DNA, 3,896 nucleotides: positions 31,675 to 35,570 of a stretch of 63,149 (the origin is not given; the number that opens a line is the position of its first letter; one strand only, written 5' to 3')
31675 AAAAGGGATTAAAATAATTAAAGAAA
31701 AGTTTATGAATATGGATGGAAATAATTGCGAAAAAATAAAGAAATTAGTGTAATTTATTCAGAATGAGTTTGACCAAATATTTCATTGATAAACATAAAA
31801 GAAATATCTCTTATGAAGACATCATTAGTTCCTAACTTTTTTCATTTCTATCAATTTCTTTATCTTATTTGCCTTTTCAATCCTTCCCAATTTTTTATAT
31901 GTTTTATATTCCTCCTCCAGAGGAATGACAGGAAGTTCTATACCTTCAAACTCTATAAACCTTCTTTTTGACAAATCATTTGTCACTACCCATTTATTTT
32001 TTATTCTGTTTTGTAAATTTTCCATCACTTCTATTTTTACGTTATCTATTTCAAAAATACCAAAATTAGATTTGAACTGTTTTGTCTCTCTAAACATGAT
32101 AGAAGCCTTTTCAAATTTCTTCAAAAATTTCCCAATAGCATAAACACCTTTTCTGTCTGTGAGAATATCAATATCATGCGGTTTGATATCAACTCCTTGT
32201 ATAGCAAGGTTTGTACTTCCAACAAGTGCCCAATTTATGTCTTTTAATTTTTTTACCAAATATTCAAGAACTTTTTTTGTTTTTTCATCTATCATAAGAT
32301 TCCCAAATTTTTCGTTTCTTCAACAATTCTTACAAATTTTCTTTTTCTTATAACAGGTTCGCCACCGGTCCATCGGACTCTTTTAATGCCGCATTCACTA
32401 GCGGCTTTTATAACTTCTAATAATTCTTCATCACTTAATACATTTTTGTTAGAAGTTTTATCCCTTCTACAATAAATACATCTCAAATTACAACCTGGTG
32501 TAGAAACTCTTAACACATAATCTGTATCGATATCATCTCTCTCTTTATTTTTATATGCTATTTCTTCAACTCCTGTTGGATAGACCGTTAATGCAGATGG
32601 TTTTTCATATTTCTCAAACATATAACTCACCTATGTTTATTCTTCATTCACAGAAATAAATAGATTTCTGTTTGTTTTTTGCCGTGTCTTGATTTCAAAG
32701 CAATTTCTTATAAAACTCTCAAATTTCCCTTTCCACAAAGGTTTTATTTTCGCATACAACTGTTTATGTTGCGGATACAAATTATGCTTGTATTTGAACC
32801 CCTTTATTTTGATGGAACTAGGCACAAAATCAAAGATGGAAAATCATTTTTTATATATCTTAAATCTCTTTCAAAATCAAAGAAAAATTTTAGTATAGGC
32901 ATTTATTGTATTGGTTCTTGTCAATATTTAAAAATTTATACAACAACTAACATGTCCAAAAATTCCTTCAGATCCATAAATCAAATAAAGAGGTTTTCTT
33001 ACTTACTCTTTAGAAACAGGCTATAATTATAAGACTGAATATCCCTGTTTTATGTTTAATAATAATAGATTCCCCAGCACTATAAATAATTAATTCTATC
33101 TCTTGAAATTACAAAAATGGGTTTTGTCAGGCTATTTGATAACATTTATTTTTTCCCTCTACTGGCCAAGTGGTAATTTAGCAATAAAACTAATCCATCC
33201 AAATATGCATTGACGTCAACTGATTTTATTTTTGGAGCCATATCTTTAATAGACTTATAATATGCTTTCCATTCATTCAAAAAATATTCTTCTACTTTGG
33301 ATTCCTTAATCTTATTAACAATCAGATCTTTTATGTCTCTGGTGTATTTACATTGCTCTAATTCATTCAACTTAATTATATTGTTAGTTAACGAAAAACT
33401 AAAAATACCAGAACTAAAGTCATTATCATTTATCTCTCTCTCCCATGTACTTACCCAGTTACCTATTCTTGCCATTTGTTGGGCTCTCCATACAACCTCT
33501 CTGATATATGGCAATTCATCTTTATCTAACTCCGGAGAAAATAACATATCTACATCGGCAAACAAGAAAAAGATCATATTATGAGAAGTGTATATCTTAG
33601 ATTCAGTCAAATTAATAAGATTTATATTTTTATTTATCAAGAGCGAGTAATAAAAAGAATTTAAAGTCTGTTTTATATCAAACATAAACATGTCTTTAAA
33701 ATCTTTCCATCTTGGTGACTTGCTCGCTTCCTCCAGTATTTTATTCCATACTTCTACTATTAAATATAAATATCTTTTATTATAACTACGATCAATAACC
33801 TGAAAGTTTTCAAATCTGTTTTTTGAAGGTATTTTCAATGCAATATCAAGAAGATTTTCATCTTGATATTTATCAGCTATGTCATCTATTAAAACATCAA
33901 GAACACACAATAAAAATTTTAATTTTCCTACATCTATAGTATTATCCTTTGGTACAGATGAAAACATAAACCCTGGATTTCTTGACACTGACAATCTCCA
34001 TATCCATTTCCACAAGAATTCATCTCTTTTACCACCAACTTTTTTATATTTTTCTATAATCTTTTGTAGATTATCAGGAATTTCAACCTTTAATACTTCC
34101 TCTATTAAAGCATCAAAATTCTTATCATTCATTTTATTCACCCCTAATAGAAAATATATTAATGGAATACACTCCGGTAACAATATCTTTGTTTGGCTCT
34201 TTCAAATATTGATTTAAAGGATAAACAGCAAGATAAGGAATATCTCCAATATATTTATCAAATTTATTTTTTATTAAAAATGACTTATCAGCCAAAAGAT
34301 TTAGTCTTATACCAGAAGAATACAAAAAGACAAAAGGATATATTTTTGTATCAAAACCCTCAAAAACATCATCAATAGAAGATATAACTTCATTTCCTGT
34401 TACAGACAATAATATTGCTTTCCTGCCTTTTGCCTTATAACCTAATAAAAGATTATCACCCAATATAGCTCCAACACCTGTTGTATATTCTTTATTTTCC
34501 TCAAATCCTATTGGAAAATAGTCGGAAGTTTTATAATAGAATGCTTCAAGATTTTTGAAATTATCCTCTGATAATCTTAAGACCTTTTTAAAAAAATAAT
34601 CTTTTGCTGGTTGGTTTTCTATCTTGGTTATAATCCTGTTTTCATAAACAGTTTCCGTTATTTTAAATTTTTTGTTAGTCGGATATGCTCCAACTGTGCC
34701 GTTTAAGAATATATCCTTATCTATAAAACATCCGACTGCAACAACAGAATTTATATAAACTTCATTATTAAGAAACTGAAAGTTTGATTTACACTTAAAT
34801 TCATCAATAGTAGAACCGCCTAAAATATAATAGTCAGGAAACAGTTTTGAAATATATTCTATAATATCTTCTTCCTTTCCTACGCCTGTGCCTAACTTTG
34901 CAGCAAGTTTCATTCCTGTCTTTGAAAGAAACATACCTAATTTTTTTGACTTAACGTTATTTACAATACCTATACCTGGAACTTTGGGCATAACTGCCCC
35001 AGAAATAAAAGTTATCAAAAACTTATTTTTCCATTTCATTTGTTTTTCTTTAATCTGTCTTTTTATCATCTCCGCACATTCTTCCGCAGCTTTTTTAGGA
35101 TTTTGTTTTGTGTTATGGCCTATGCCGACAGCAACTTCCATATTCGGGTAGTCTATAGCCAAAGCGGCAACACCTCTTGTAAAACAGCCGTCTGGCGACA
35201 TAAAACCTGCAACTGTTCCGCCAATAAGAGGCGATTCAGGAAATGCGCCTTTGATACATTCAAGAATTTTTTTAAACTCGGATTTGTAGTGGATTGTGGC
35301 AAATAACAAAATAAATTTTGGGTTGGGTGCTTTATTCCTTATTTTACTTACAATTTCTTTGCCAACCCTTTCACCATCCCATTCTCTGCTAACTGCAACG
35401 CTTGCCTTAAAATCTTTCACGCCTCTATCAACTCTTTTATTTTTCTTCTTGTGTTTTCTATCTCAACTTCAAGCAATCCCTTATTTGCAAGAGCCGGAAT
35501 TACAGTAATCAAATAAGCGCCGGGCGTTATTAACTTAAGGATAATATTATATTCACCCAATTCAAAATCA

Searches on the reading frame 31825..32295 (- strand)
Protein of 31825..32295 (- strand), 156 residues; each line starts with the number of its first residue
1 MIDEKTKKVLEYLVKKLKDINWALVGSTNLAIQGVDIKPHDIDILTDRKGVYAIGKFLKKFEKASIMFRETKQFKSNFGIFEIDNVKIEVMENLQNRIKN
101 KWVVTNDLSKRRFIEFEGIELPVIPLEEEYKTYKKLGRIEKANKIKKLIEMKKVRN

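Call 90: search_protein_families(library=pfam, proteins=[window:31825-32295:-])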
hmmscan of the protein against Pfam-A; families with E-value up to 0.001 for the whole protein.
window:31825-32295:- (156 aa): 1 family
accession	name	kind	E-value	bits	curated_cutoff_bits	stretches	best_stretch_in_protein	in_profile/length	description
PF10706.15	Aminoglyc_resit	-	1.3e-10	42.1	21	1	18-137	12-135/149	Aminoglycoside-2''-adenylyltransferase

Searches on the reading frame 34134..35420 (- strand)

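Call 90: search_protein_families(library=pfam, proteins=[window:34134-35420:-])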
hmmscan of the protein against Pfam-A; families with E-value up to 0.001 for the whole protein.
window:34134-35420:- (428 aa): 1 family
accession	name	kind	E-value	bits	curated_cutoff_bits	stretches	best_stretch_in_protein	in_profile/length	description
PF08495.15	FIST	-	1.4e-22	80.9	23.2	1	35-269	1-188/189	FIST N domain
